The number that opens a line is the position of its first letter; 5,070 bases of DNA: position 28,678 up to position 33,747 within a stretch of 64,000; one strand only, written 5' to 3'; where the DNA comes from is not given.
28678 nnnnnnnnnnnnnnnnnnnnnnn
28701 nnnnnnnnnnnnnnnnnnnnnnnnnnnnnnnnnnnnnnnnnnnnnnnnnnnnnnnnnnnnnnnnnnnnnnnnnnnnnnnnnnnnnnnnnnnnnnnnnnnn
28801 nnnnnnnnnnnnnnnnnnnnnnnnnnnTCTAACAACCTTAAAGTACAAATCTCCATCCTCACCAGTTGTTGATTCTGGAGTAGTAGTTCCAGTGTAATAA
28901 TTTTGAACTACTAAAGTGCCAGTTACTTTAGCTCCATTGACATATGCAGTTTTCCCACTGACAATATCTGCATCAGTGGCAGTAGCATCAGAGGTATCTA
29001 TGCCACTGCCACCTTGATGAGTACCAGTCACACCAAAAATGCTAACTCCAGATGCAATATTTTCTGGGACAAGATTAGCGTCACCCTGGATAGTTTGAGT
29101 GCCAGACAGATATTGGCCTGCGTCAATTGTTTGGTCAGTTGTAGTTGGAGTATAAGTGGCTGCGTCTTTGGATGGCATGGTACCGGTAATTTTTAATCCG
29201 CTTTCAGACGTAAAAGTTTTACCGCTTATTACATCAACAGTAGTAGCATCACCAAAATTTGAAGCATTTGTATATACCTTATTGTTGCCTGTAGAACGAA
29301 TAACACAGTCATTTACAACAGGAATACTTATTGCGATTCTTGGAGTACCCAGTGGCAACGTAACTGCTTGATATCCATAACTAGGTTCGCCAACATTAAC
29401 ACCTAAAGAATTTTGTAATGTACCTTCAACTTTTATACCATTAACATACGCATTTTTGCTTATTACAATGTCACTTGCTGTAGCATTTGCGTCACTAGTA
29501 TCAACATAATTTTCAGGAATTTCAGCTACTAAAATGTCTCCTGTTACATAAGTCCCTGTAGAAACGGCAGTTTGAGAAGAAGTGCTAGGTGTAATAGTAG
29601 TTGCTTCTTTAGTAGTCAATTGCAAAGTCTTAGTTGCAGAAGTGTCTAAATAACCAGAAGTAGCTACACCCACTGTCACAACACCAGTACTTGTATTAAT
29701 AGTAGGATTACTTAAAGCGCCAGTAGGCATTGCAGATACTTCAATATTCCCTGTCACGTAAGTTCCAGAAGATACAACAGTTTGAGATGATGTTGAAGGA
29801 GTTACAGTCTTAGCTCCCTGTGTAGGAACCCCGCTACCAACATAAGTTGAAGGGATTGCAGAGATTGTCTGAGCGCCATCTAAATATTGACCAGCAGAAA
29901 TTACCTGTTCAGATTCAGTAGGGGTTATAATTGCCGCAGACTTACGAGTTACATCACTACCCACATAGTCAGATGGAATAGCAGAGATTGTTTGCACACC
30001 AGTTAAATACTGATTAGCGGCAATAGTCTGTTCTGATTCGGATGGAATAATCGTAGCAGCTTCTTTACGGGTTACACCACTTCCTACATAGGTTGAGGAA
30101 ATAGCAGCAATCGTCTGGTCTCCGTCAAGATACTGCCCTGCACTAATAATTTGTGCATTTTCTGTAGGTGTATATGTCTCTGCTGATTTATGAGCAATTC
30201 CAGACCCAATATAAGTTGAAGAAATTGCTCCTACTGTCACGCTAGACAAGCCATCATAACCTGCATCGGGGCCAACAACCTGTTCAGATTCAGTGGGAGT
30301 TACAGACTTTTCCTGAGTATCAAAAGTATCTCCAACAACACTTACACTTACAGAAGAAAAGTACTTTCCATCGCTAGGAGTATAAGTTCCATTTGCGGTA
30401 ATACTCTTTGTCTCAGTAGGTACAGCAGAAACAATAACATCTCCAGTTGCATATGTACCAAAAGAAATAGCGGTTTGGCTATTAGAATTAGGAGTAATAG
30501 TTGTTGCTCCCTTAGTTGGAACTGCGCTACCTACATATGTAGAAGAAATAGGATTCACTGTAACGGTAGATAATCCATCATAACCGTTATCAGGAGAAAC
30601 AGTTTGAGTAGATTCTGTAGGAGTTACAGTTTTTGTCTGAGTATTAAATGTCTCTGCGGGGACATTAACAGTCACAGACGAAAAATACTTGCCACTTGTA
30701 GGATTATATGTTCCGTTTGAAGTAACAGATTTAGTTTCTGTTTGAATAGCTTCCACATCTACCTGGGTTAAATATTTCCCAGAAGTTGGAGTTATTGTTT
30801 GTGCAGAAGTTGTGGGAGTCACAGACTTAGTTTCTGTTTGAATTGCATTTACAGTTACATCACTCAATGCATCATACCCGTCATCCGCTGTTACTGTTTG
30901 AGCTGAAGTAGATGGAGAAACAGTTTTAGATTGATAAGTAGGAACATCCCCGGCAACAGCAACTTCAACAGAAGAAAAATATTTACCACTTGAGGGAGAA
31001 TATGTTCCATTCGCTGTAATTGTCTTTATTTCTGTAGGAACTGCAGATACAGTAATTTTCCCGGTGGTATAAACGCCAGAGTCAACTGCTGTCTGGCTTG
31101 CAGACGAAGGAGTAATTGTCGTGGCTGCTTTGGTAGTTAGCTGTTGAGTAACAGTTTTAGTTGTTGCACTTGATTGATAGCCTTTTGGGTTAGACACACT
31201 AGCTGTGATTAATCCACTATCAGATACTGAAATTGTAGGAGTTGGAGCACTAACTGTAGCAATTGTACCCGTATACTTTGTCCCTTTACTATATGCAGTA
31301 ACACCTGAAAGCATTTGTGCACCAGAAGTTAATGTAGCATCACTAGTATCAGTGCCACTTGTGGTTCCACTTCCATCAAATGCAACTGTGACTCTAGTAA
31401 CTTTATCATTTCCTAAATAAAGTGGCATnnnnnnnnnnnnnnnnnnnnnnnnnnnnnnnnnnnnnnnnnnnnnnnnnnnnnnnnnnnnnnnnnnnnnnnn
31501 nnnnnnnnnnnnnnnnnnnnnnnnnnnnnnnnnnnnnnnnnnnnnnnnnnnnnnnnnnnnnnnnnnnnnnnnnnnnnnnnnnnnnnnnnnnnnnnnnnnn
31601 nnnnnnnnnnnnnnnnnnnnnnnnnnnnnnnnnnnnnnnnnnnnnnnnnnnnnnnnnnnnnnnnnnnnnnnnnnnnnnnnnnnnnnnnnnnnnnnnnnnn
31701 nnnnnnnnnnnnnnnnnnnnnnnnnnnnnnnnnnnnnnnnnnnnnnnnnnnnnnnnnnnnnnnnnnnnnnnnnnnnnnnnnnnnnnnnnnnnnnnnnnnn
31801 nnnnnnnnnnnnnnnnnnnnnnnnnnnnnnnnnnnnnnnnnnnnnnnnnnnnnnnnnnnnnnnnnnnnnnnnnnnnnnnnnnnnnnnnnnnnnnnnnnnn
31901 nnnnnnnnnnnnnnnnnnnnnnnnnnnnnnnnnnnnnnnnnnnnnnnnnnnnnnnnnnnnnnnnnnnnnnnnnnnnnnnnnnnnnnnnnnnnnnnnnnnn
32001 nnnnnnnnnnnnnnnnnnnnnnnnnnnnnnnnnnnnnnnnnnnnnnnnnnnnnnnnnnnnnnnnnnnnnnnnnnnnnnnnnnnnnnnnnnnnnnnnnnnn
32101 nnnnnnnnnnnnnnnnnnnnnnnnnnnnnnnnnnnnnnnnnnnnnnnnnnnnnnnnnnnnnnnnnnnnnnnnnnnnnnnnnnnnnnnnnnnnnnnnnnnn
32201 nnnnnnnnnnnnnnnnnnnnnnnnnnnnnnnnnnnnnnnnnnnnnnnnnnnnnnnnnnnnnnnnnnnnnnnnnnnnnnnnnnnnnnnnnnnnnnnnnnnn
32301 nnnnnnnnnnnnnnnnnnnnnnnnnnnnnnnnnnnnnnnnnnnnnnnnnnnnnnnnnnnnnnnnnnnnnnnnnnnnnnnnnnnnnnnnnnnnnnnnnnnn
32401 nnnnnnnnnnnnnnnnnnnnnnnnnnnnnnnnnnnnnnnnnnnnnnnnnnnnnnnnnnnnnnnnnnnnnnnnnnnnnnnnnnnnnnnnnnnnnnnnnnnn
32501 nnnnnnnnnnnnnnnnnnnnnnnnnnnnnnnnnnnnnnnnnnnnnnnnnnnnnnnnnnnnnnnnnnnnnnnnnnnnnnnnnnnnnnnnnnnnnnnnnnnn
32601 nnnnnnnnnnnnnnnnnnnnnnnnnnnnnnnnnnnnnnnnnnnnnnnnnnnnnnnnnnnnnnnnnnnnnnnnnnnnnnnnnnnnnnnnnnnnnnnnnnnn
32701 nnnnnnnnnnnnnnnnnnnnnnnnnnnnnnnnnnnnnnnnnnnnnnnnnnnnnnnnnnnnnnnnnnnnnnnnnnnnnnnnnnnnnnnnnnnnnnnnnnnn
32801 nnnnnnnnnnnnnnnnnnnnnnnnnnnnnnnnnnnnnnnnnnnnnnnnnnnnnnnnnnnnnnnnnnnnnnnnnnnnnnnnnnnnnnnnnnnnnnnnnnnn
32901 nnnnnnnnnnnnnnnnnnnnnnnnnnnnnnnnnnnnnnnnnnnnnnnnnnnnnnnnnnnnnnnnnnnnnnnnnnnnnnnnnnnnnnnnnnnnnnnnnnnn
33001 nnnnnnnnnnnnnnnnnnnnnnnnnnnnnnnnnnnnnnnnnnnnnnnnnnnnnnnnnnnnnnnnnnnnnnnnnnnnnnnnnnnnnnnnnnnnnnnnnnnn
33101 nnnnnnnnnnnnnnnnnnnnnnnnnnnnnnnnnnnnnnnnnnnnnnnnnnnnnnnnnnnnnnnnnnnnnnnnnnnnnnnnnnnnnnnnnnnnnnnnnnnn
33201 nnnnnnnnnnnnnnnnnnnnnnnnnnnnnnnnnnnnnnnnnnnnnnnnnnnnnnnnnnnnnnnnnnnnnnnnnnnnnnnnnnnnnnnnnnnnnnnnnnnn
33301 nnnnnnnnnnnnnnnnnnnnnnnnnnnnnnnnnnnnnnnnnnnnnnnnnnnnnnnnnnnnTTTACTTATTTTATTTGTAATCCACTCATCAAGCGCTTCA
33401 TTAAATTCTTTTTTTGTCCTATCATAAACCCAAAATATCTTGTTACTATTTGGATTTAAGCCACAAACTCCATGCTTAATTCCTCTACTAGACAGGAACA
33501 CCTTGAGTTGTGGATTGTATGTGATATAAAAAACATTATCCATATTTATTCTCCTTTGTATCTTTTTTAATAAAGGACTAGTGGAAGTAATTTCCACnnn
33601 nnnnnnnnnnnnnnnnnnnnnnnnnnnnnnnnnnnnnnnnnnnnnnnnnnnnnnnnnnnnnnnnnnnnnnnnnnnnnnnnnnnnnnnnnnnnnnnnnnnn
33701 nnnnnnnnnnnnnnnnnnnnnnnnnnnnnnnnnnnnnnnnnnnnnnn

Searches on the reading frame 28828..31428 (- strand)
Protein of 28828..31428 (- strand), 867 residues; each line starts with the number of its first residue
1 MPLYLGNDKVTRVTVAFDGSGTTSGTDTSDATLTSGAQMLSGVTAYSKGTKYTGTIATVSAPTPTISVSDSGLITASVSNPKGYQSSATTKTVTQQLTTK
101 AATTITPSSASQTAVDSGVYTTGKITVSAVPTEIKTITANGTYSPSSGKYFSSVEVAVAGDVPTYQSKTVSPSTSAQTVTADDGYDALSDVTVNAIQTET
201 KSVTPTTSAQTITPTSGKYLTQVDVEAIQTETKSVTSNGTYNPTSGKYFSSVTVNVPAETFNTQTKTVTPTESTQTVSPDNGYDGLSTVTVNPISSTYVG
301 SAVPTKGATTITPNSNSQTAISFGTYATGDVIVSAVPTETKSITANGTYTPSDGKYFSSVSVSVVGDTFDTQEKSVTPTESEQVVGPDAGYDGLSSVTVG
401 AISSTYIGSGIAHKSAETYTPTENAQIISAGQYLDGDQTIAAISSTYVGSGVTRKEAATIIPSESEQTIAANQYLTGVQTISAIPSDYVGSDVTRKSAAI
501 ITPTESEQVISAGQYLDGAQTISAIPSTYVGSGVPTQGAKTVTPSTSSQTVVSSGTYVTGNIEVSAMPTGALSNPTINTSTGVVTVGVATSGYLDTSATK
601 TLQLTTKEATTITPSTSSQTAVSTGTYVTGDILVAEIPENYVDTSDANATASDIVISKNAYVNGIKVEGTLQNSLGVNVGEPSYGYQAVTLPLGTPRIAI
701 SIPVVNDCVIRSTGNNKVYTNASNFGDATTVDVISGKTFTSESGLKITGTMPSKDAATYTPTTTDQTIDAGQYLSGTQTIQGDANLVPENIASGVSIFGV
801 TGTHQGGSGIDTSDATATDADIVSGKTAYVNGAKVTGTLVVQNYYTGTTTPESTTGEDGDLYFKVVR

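Call 9: search_protein_families(library=phrogs, proteins=[window:28828-31428:-], max_evalue=0.001)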
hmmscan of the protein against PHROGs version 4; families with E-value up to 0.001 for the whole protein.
window:28828-31428:- (867 aa): 2 families
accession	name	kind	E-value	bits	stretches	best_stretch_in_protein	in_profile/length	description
phrog_38337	-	unknown function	5.3e-19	69.3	2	642-805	303-479/622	-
phrog_13589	-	unknown function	1.9e-09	37.1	1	728-850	756-823/1042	-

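Call 61: search_protein_families(library=pfam, proteins=[window:28828-31428:-], max_evalue=0.01)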
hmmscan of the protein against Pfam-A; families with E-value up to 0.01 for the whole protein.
window:28828-31428:- (867 aa): 0 families

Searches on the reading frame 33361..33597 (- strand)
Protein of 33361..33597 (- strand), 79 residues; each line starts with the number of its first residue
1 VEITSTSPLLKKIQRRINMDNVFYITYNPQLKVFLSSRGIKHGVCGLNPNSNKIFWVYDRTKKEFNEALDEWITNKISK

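Call 9: search_protein_families(library=phrogs, proteins=[window:33361-33597:-], max_evalue=0.001)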
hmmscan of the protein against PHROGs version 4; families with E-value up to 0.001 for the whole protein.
window:33361-33597:- (79 aa): 1 family
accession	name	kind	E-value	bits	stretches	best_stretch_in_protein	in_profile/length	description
phrog_21297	-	unknown function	4.1e-08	34.1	1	21-76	3-57/63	-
